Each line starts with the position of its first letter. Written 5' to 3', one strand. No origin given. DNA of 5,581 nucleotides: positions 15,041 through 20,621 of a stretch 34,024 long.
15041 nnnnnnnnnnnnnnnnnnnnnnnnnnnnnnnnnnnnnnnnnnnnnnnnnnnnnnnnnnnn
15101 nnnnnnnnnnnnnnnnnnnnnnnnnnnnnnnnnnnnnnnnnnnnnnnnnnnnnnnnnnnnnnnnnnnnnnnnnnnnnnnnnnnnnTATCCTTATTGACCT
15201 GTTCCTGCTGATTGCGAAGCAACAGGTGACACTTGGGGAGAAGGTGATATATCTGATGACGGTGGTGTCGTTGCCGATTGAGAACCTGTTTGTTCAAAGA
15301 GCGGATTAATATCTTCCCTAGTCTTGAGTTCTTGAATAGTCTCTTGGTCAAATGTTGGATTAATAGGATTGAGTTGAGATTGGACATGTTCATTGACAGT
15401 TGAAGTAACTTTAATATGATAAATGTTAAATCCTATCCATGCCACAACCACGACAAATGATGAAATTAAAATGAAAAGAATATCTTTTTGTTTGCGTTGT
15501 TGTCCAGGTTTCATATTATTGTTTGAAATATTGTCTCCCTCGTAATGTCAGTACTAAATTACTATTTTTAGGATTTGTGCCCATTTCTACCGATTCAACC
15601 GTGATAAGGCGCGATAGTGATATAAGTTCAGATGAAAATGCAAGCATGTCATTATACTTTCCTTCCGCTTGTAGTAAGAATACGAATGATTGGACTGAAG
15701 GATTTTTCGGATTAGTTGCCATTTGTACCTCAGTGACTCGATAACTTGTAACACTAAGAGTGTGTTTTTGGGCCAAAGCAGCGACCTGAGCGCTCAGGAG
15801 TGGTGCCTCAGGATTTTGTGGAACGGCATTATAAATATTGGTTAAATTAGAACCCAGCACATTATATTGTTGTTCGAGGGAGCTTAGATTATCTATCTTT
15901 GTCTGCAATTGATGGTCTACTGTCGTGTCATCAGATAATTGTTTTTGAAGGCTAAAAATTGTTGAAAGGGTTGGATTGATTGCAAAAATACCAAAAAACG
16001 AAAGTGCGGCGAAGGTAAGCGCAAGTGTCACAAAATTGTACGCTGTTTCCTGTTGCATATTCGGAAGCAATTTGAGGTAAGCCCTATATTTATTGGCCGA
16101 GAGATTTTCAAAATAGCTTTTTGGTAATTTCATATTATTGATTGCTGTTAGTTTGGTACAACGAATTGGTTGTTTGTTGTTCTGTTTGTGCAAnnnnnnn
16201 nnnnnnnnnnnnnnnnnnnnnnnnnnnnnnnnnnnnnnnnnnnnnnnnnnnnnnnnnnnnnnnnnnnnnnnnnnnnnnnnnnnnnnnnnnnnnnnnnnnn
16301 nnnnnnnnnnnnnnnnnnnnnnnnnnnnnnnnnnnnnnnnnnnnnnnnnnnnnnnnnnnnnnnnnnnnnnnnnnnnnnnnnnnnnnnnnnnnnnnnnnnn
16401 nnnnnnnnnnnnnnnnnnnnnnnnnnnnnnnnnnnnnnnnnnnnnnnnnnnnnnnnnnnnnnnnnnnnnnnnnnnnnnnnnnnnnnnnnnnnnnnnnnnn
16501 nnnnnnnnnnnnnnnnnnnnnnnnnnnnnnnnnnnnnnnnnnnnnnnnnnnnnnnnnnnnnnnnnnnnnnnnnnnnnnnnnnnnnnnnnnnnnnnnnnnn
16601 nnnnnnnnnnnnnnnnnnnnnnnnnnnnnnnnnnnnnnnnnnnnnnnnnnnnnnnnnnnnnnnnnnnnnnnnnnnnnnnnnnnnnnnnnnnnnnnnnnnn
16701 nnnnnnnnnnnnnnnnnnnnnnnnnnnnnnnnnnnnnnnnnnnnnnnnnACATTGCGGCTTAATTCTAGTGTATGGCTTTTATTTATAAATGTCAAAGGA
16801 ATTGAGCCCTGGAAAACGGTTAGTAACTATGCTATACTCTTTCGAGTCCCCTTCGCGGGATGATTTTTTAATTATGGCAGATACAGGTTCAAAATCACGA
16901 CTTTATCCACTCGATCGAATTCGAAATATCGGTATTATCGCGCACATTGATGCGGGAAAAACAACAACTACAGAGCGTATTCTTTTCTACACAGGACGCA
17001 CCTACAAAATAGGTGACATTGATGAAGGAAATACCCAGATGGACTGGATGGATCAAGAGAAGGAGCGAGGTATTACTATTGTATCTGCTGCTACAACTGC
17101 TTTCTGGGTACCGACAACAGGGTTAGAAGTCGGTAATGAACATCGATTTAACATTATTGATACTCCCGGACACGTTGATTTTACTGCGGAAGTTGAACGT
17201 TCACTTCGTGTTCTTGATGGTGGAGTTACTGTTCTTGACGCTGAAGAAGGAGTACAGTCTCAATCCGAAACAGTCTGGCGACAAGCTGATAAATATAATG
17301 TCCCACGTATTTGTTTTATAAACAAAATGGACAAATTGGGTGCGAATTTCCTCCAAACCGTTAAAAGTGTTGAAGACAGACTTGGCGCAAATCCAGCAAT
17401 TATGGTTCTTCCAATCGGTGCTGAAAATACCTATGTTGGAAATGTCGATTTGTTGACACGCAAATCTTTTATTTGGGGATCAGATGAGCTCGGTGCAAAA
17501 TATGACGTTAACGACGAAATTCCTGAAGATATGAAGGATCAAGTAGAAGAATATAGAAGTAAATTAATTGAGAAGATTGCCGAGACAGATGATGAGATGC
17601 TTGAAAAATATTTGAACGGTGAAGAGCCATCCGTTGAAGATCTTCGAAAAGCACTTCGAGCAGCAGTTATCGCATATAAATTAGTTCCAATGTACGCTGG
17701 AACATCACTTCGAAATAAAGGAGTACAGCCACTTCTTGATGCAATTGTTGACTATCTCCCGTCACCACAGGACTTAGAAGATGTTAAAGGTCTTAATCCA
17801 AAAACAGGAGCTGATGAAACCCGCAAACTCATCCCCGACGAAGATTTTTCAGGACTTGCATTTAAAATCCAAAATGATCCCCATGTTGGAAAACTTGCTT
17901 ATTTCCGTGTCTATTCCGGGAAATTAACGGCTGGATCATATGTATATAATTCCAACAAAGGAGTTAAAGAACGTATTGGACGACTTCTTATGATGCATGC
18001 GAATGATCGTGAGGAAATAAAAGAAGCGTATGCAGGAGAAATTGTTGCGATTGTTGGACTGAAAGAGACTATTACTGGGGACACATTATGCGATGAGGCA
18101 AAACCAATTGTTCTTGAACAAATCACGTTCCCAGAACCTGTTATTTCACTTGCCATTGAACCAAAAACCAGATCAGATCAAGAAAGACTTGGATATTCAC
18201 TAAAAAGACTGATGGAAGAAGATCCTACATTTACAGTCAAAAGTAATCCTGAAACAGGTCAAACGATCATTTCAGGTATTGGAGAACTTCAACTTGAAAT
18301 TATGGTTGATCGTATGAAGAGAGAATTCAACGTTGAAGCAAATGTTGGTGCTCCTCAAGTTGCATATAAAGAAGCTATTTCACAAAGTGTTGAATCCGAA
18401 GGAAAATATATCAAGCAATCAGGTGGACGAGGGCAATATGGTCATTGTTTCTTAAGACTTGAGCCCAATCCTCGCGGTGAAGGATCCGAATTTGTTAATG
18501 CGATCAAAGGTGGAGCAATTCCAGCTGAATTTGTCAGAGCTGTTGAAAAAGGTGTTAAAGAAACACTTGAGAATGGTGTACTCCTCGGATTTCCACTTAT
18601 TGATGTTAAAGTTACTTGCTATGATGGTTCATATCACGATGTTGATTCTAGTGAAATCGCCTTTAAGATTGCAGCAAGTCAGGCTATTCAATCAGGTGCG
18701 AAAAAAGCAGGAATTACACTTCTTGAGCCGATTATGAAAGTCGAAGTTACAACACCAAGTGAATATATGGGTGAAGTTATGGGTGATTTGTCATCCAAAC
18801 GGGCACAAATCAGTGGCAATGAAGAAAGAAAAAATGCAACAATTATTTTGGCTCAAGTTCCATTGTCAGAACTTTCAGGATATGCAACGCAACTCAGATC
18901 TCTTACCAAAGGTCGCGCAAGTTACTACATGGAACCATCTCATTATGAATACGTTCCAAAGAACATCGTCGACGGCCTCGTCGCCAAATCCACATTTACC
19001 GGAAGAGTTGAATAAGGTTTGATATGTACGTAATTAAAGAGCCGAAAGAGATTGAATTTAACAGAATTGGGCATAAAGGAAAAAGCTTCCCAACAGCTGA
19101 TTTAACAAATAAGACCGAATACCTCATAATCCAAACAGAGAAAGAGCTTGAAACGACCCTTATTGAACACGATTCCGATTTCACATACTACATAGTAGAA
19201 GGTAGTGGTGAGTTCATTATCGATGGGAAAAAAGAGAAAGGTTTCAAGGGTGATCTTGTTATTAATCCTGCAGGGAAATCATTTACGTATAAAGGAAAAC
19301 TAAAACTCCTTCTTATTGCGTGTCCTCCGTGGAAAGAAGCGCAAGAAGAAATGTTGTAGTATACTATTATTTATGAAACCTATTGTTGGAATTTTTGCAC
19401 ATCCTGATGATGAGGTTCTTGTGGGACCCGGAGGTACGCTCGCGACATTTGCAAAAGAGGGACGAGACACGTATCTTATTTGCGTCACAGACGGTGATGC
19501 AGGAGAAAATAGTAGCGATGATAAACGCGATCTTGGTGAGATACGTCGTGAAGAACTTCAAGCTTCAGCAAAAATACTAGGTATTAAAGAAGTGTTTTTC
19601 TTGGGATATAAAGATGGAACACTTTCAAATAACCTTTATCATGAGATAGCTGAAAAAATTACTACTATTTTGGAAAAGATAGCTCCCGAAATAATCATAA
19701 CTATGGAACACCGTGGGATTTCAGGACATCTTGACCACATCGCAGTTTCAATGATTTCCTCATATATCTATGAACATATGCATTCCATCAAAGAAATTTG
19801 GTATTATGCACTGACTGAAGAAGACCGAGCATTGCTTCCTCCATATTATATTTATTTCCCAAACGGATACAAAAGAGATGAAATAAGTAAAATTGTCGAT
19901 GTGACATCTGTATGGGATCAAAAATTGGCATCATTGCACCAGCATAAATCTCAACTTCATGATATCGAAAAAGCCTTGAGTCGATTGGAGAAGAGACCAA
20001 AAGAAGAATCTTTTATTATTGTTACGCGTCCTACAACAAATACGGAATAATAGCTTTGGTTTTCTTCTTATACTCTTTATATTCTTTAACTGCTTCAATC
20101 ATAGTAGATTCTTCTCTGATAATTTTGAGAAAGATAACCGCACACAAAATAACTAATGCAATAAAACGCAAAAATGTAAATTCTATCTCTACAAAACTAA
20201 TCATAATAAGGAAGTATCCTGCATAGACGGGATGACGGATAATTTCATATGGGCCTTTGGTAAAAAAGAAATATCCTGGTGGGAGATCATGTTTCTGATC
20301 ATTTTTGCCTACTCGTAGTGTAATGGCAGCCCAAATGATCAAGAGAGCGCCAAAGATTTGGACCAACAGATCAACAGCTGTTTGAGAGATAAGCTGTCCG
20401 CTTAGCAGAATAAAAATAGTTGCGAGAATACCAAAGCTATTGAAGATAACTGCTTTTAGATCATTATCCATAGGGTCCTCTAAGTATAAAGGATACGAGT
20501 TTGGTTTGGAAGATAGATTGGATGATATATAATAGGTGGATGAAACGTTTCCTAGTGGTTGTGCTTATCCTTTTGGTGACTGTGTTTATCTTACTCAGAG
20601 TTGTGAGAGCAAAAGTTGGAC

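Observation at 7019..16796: Nine-gene, gap-free minus-strand array joins PilN/PilO, an LPXTG stalk protein, three GT-C glycosyltransferases, a cyclase-fold hydrolase and a flavoprotein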

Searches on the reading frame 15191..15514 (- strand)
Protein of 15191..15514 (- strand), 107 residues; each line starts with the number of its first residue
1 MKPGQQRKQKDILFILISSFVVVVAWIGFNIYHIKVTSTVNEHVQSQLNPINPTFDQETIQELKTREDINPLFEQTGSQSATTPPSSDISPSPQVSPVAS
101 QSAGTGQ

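Call 4: search_protein_families(library=pfam, proteins=[window:15191-15514:-], max_evalue=0.1)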
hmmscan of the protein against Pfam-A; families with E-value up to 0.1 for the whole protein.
window:15191-15514:- (107 aa): 1 family
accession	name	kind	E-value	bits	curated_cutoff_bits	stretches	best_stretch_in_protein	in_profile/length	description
PF01733.24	Nucleoside_tran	-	0.037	13.9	29.8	1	6-74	57-125/309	Nucleoside transporter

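Call 5: search_protein_families(library=ncbifam, proteins=[window:15191-15514:-], max_evalue=0.01)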
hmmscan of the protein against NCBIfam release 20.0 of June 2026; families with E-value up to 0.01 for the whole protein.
window:15191-15514:- (107 aa): 1 family
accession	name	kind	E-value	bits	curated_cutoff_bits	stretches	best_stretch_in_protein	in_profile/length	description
NF047396.1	MFS_flip_LtaA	equivalog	0.007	15.4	450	1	10-54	162-206/394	lipoteichoic acid biosynthesis MFS flippase LtaA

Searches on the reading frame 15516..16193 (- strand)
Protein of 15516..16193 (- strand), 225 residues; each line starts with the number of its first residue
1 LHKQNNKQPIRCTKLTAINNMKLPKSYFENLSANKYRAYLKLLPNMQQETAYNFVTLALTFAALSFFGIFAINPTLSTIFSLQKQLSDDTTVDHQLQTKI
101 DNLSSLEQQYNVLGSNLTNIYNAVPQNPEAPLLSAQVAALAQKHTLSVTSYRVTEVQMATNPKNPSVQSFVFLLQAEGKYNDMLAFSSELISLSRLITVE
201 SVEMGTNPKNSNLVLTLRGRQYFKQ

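Call 4: search_protein_families(library=pfam, proteins=[window:15516-16193:-], max_evalue=0.1)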
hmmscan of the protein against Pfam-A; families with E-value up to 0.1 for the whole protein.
window:15516-16193:- (225 aa): 2 families
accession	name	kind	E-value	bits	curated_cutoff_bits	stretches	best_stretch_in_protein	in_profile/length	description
PF04350.18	PilO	-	1.4e-09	38.6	22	1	95-214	17-131/145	Pilus assembly protein, PilO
PF03631.20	Virul_fac_BrkB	-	0.0036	17.4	33.7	1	62-123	10-70/259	Virulence factor BrkB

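Call 5: search_protein_families(library=ncbifam, proteins=[window:15516-16193:-], max_evalue=0.01)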
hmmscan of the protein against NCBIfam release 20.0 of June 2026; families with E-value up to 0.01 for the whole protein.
window:15516-16193:- (225 aa): 0 families

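Call 35: search_solved_structures(query=A3, max_evalue=1)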
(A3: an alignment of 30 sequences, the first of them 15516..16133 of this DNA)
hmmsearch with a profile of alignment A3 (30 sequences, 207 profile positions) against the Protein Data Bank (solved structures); distinct sequences matched with E-value up to 1: 4.
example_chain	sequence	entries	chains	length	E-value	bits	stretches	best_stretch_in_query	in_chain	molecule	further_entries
3jc8_Oa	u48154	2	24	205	3.3e-13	52.8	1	61-198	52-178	PilO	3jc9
2rjz_A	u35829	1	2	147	9.6e-08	34.9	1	80-204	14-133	PilO protein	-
5uvr_A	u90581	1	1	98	2.1e-05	27.3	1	131-204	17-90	PilO protein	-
9bqx_A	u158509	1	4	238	0.18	14.5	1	69-139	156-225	Amphiphysin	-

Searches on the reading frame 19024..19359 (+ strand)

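Call 6: search_protein_families(library=pfam, proteins=[window:19024-19359:+], max_evalue=0.001)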
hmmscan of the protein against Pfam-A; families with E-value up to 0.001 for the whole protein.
window:19024-19359:+ (111 aa): 1 family
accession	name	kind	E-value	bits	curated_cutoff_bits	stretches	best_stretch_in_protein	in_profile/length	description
PF07883.17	Cupin_2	-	7.9e-05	22.7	27.2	1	48-89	15-56/70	Cupin domain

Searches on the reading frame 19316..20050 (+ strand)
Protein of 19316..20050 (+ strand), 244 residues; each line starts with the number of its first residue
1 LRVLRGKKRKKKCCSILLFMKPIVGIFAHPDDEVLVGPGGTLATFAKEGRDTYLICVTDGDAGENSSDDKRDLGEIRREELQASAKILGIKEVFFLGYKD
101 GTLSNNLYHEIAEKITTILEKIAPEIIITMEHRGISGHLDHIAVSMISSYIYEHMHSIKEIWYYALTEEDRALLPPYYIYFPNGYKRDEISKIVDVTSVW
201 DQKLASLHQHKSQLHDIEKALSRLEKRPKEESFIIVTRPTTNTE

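Call 6: search_protein_families(library=pfam, proteins=[window:19316-20050:+], max_evalue=0.001)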
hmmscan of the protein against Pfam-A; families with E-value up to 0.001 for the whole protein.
window:19316-20050:+ (244 aa): 1 family
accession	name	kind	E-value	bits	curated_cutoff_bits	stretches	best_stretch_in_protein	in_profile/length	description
PF02585.22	PIG-L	-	7.5e-32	111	28.2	1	26-147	3-124/129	GlcNAc-PI de-N-acetylase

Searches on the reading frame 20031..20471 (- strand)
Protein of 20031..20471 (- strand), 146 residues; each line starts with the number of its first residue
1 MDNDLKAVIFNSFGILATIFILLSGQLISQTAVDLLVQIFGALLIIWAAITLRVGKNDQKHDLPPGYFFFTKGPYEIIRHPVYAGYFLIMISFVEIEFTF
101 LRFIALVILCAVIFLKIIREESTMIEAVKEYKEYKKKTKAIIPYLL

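Call 6: search_protein_families(library=pfam, proteins=[window:20031-20471:-], max_evalue=0.001)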
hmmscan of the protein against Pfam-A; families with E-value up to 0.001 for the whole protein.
window:20031-20471:- (146 aa): 1 family
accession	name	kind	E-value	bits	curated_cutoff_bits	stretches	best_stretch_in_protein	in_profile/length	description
PF04140.19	ICMT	-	2.3e-06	28.4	24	1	39-125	6-94/95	Isoprenylcysteine carboxyl methyltransferase (ICMT) family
